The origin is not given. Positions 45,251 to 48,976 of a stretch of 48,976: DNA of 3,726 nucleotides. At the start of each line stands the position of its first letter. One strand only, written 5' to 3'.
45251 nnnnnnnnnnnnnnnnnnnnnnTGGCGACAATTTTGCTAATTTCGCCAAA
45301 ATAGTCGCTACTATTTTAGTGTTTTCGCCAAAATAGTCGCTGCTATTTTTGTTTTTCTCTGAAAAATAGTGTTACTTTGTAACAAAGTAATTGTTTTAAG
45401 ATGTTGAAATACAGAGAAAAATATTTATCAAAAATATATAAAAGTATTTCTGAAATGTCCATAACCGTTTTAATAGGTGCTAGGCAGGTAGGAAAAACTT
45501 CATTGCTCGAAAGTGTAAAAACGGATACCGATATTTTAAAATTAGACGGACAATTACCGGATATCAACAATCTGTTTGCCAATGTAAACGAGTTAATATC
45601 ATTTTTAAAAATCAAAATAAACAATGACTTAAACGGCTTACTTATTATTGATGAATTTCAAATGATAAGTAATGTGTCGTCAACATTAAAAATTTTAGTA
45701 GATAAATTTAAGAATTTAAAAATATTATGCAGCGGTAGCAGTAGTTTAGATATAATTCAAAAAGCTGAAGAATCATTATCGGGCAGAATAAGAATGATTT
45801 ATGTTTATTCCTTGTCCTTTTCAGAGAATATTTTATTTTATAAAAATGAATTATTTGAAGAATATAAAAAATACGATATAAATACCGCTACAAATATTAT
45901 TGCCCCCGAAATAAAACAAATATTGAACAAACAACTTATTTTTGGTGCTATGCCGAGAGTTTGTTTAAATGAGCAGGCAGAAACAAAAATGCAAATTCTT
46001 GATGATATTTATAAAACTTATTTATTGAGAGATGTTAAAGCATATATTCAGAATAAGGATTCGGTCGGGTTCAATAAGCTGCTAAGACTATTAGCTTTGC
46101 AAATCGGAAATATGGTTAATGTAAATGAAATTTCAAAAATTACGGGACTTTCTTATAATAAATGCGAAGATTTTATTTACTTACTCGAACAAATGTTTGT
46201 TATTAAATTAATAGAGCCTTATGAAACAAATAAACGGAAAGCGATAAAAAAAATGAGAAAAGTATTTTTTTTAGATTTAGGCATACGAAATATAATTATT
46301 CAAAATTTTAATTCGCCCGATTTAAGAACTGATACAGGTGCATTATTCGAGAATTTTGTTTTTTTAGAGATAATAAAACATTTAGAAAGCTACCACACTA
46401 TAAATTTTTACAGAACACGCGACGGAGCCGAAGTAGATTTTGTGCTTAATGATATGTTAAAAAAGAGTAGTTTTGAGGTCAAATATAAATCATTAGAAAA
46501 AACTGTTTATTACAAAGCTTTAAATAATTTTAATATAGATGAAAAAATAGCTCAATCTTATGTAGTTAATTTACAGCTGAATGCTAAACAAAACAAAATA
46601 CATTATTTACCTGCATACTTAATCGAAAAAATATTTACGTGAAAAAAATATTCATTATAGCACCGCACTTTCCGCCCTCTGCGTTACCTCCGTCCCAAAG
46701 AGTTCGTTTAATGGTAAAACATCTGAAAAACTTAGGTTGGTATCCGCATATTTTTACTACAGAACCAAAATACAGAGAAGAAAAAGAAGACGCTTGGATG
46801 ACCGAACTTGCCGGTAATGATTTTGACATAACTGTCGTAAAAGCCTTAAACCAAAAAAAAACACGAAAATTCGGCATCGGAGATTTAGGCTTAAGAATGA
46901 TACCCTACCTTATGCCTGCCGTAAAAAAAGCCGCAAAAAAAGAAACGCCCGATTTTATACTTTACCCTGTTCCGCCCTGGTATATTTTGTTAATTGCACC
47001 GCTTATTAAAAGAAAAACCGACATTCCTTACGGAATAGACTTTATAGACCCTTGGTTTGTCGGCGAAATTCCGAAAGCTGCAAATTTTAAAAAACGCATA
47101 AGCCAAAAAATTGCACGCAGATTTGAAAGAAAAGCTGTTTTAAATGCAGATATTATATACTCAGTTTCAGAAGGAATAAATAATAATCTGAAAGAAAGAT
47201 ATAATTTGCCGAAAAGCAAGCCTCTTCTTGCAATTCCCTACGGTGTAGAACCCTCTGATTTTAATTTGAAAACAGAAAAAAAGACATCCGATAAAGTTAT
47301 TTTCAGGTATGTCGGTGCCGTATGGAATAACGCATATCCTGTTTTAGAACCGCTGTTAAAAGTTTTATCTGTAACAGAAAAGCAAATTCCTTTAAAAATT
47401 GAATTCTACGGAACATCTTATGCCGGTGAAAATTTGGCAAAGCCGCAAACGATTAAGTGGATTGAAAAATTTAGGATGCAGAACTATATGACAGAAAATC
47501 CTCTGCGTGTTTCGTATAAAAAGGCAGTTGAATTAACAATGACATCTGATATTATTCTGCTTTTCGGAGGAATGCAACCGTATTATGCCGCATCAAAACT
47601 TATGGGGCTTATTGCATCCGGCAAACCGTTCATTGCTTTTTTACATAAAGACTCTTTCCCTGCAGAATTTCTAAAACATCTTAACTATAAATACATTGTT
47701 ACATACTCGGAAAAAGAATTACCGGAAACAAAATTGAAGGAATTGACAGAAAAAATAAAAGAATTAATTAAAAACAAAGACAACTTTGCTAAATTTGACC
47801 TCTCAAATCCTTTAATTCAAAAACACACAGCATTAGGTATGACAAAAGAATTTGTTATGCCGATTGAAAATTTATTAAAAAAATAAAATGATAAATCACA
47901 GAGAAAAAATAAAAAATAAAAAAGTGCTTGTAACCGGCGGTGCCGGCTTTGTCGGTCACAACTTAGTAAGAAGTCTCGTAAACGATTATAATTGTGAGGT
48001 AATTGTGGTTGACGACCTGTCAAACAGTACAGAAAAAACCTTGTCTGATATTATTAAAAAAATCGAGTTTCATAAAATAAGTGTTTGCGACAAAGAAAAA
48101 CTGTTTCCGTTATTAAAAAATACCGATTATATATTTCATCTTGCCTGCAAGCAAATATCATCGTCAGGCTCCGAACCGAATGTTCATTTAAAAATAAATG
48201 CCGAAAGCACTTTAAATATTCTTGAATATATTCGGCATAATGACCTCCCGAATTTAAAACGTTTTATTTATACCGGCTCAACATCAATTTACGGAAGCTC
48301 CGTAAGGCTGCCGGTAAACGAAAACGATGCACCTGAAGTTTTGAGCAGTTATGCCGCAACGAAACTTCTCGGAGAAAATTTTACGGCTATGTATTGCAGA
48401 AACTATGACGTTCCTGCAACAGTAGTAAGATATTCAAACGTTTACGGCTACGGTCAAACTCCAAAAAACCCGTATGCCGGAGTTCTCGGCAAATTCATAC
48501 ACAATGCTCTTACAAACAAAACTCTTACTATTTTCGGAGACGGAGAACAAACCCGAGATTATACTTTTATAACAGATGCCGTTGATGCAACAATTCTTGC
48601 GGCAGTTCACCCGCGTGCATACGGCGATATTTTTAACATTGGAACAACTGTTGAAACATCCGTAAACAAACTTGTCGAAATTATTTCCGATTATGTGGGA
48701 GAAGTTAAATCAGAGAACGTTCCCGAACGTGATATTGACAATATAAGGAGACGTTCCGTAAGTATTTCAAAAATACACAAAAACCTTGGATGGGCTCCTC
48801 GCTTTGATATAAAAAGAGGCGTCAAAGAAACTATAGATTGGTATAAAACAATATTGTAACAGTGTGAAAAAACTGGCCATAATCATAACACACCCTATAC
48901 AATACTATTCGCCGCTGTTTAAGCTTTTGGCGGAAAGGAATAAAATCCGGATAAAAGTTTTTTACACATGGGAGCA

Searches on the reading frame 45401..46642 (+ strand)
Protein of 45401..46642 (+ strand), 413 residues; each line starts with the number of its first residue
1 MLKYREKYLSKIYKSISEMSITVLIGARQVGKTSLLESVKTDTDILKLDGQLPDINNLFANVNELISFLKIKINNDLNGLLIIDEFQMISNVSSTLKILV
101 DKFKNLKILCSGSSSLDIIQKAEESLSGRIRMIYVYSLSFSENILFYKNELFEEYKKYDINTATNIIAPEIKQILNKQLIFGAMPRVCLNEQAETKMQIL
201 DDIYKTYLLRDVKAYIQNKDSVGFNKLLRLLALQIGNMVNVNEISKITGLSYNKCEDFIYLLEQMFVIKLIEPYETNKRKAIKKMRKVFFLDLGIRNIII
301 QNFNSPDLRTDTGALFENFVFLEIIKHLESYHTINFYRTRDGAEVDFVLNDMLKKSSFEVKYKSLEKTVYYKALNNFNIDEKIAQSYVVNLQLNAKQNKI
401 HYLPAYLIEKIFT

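Call 56: search_protein_families(library=pfam, proteins=[window:45401-46642:+], max_evalue=0.0001)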
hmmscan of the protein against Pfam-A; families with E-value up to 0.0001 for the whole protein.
window:45401-46642:+ (413 aa): 2 families
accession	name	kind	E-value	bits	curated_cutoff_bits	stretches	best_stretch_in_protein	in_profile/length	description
PF13635.12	DUF4143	-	1.4e-35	122.8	28.1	1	210-362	2-159/160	Domain of unknown function (DUF4143)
PF13173.12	AAA_14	-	1.2e-22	80.8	27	1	21-142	4-127/129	AAA domain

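Call 75: search_protein_families(library=padloc, proteins=[window:45401-46642:+], max_evalue=0.001)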
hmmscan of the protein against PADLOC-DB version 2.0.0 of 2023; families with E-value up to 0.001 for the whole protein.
window:45401-46642:+ (413 aa): 6 families
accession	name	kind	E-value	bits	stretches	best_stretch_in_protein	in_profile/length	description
PDLC04789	PDC-S01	-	2.6e-89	297.9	1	7-374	5-352/375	-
PDLC04790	PDC-S01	-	2.8e-54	182.4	1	8-378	16-383/422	-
PDLC04787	PDC-S01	-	1.8e-50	170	1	3-405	11-402/412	-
PDLC04788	PDC-S01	-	5e-31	106.1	1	23-411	23-437/448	-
PDLC04786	PDC-S01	-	2.5e-30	103.6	1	23-411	24-432/439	-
PDLC04791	PDC-S01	-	6.4e-23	79.1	2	4-144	2-151/395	-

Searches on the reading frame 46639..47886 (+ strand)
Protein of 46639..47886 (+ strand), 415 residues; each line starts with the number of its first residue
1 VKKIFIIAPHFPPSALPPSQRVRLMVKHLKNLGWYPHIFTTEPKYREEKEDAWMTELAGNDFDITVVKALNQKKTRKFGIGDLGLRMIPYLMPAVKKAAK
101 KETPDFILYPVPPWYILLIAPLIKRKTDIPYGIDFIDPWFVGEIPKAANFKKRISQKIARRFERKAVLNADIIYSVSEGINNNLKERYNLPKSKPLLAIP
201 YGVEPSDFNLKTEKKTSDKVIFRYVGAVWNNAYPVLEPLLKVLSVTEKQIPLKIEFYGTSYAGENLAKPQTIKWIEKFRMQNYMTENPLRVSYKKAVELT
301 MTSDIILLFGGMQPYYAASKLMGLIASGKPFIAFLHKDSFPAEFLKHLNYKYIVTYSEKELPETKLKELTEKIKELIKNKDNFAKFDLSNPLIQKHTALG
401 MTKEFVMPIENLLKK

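Call 56: search_protein_families(library=pfam, proteins=[window:46639-47886:+], max_evalue=0.0001)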
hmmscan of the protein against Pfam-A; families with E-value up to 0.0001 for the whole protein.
window:46639-47886:+ (415 aa): 2 families
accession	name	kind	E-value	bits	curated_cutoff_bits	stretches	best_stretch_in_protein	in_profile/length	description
PF13439.12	Glyco_transf_4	-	1.9e-11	44.8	28.5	1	22-205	8-168/170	Glycosyltransferase Family 4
PF13579.12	Glyco_trans_4_4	-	4.8e-07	30.7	29.7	1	19-201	4-157/158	Glycosyl transferase 4-like domain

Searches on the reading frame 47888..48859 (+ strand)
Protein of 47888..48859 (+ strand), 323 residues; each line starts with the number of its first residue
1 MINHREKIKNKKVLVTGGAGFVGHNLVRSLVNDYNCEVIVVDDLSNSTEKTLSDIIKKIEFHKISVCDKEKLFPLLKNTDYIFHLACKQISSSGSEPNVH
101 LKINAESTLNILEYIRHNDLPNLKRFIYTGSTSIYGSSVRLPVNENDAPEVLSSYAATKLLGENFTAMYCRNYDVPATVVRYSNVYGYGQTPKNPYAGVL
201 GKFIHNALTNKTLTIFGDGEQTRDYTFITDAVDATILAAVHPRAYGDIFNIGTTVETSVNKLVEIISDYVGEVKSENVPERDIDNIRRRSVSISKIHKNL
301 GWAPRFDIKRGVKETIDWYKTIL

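Call 56: search_protein_families(library=pfam, proteins=[window:47888-48859:+], max_evalue=0.0001)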
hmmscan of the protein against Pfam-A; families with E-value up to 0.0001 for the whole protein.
window:47888-48859:+ (323 aa): 6 families
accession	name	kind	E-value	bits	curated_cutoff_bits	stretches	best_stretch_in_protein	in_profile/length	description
PF01370.27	Epimerase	-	2.6e-52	178.1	20.9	1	13-252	1-240/240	NAD dependent epimerase/dehydratase family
PF16363.11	GDP_Man_Dehyd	-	3.7e-47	161.8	27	1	14-315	1-332/332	GDP-mannose 4,6 dehydratase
PF01073.25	3Beta_HSD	-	3.3e-17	62.9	22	1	14-239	1-229/280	3-beta hydroxysteroid dehydrogenase/isomerase family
PF04321.23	RmlD_sub_bind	-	4.9e-12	46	27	1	12-270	2-231/287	RmlD substrate binding domain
PF02719.21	Polysacc_synt_2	-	2.8e-10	40.3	20.2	1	13-275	1-252/293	Polysaccharide biosynthesis protein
PF07993.18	NAD_binding_4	-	7.5e-09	35.5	20.1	0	74-200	84-216/258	Male sterility protein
